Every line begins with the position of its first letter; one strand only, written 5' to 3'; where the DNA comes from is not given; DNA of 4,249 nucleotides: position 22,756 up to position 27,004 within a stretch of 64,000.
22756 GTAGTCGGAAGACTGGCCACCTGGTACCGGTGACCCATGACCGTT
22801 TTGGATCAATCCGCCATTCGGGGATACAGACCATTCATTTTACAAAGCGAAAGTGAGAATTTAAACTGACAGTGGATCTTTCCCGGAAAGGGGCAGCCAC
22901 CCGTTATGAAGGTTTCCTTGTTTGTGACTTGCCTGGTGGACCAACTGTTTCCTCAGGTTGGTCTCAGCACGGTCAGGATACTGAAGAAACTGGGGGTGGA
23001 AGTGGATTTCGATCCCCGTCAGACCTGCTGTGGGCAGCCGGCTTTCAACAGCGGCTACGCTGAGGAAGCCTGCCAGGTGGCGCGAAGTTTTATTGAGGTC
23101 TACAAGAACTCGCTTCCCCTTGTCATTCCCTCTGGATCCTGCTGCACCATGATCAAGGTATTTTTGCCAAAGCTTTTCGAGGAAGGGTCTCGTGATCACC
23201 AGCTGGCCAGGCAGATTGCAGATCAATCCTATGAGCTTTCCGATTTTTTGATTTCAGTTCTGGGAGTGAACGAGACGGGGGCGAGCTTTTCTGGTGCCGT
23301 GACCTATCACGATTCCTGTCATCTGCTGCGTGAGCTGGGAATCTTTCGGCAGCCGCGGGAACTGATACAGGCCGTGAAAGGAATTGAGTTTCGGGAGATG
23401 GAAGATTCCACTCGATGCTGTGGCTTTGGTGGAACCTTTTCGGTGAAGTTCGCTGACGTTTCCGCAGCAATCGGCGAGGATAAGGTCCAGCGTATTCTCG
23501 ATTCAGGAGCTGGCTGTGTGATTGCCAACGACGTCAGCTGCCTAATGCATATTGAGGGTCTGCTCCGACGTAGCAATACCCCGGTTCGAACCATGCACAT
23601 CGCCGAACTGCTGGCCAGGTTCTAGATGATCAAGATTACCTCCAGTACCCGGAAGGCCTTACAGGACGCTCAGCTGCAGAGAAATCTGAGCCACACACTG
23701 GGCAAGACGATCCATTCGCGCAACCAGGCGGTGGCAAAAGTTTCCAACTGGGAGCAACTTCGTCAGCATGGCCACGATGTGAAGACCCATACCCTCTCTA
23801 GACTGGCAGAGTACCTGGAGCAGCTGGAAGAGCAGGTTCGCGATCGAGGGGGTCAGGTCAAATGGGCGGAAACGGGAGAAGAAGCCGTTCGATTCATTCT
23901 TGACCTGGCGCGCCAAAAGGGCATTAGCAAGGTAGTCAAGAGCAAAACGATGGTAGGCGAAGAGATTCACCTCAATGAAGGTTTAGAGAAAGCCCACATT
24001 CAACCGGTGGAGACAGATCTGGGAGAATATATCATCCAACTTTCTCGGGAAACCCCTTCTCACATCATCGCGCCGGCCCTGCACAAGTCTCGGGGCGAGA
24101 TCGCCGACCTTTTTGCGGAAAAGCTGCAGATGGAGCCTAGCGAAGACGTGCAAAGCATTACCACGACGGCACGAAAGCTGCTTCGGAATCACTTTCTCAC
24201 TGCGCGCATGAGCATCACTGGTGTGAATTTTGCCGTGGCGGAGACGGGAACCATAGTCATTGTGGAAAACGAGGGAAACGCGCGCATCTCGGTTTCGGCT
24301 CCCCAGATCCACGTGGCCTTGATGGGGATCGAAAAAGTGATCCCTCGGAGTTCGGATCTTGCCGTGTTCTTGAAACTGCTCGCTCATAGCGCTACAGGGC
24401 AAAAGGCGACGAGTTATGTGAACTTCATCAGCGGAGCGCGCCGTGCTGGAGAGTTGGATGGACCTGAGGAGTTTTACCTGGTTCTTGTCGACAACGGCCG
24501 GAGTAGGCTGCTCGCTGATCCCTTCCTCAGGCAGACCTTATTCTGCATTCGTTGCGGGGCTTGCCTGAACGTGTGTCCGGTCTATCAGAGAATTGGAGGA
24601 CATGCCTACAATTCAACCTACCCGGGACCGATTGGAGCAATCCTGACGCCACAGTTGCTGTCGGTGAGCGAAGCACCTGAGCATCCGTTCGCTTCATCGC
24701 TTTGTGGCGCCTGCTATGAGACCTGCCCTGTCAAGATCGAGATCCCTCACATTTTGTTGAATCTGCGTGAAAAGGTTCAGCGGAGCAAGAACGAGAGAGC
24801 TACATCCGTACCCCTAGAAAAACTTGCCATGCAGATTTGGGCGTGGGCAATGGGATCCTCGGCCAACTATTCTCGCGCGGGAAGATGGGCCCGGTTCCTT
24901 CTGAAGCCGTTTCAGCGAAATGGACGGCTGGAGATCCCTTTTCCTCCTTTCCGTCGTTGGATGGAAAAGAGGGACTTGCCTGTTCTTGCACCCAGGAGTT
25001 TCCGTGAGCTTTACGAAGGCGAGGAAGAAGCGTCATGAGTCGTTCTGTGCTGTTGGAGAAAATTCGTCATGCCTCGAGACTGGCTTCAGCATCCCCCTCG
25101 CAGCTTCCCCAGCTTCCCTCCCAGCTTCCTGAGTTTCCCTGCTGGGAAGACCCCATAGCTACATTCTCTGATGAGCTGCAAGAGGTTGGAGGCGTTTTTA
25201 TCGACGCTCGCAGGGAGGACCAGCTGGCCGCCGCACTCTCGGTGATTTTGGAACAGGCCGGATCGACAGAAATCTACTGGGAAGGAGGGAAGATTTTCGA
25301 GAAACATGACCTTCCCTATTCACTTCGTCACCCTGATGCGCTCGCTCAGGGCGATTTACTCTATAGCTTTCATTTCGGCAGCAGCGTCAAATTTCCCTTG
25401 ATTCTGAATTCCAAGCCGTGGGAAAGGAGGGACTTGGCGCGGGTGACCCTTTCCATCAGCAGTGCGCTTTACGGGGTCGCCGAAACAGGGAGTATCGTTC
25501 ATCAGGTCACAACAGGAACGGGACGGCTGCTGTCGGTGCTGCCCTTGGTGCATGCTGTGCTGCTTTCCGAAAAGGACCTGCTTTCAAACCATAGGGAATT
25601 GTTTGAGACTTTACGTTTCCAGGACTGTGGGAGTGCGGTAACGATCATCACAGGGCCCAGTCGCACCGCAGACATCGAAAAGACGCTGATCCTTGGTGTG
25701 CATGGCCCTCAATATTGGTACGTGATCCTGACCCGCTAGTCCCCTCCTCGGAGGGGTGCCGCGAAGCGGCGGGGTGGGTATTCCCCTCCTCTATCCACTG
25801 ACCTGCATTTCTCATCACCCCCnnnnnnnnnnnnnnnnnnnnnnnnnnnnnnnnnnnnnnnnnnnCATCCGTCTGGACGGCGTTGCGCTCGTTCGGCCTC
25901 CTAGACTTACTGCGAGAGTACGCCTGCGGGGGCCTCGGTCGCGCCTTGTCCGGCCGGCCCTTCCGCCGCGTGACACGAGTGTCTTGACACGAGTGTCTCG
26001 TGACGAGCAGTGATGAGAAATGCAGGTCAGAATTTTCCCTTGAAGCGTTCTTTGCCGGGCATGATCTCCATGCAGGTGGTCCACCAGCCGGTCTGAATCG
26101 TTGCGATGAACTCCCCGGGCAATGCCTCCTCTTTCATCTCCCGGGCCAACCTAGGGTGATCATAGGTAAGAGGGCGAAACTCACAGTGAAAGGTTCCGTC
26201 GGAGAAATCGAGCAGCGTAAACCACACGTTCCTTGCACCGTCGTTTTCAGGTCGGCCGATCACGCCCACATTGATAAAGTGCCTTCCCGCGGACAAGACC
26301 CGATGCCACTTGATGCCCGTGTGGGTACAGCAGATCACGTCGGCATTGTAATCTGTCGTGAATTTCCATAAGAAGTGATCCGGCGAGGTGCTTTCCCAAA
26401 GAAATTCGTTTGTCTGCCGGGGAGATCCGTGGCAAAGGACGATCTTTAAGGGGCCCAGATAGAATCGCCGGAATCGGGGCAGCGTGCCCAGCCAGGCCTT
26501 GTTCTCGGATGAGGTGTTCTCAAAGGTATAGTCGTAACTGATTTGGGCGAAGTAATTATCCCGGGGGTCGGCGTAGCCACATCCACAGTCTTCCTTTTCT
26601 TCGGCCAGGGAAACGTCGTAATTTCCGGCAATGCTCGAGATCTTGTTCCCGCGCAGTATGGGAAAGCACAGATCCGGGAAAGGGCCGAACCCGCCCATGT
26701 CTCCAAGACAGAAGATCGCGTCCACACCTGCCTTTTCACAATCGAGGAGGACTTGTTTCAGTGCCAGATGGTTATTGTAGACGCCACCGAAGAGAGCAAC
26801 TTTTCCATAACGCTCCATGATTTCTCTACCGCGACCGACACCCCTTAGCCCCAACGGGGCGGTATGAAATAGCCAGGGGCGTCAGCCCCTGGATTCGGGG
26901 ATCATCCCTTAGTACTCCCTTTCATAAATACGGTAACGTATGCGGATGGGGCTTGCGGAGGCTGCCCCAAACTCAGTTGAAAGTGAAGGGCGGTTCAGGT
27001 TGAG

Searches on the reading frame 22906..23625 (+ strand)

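Call 57: search_protein_families(library=pfam, proteins=[window:22906-23625:+], max_evalue=0.001)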
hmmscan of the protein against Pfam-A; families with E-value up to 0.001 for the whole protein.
window:22906-23625:+ (239 aa): 1 family
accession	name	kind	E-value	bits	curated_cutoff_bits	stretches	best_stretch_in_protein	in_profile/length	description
PF02754.22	CCG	-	4.1e-34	117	20.6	2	132-216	1-84/85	Cysteine-rich domain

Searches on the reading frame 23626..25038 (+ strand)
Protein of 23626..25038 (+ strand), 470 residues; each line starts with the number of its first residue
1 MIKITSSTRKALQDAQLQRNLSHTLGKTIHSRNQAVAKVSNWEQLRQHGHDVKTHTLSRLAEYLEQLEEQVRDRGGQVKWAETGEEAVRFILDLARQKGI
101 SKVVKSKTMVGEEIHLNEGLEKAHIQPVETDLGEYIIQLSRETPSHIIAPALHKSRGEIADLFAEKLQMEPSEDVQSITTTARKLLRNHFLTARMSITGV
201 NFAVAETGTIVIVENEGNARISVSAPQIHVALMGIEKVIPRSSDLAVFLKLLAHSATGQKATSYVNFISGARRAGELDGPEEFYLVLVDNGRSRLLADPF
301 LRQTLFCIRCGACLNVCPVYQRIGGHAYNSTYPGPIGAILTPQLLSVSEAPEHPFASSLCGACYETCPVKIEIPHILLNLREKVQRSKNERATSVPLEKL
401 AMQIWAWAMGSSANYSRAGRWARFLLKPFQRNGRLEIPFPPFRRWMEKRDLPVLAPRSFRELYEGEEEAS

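Call 57: search_protein_families(library=pfam, proteins=[window:23626-25038:+], max_evalue=0.001)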
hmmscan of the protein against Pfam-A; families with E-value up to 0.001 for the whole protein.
window:23626-25038:+ (470 aa): 11 families
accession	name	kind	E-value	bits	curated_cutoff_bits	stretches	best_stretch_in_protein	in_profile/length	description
PF02589.21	LUD_dom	-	9.2e-48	162.9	22.6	1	64-288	1-189/189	LUD domain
PF13183.11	Fer4_8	-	8.6e-13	49.1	27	1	306-371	4-68/68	4Fe-4S dicluster domain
PF11870.13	LutB_C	-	2.2e-07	31.6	26.8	1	388-466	17-86/88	Lactate utilisation protein B, C-terminal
PF13237.11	Fer4_10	-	1.5e-06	28.4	25.5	0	307-321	9-24/53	4Fe-4S dicluster domain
PF13187.11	Fer4_9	-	6.6e-06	26.5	27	0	305-319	35-49/52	4Fe-4S dicluster domain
PF00037.32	Fer4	-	8.7e-06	25.8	21.1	0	307-319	8-20/24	4Fe-4S binding domain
PF12798.12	Fer4_3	-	1.3e-05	26.1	27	0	307-319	1-13/15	4Fe-4S binding domain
PF13534.11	Fer4_17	-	4.8e-05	24.3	22.2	1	306-371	1-60/61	4Fe-4S dicluster domain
PF12797.12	Fer4_2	-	7.5e-05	22.9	24.5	1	305-319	8-22/22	4Fe-4S binding domain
PF12838.12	Fer4_7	-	0.00022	22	27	0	307-371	2-52/52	4Fe-4S dicluster domain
PF12837.12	Fer4_6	-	0.00066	20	25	0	307-321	9-22/24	4Fe-4S binding domain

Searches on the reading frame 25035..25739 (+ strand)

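Call 57: search_protein_families(library=pfam, proteins=[window:25035-25739:+], max_evalue=0.001)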
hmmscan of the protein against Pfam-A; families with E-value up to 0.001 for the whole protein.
window:25035-25739:+ (234 aa): 1 family
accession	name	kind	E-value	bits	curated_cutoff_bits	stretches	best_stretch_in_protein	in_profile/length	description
PF02589.21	LUD_dom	-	3.8e-21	76.1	22.6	1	44-232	4-188/189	LUD domain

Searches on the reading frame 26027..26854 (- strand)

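Call 3: search_protein_families(library=pfam, proteins=[window:26027-26854:-], max_evalue=0.01)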
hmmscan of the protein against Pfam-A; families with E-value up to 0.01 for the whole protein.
window:26027-26854:- (275 aa): 2 families
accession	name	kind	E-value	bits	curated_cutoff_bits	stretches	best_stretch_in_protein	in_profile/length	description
PF12850.12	Metallophos_2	-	4.8e-07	30.3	27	1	27-208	11-144/154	Calcineurin-like phosphoesterase superfamily domain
PF00149.33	Metallophos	-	9.1e-05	23.4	21.5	1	28-179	14-188/191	Calcineurin-like phosphoesterase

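Call 4: search_protein_families(library=ncbifam, proteins=[window:26027-26854:-], max_evalue=0.01)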
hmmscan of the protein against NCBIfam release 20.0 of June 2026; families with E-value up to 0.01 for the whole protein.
window:26027-26854:- (275 aa): 0 families
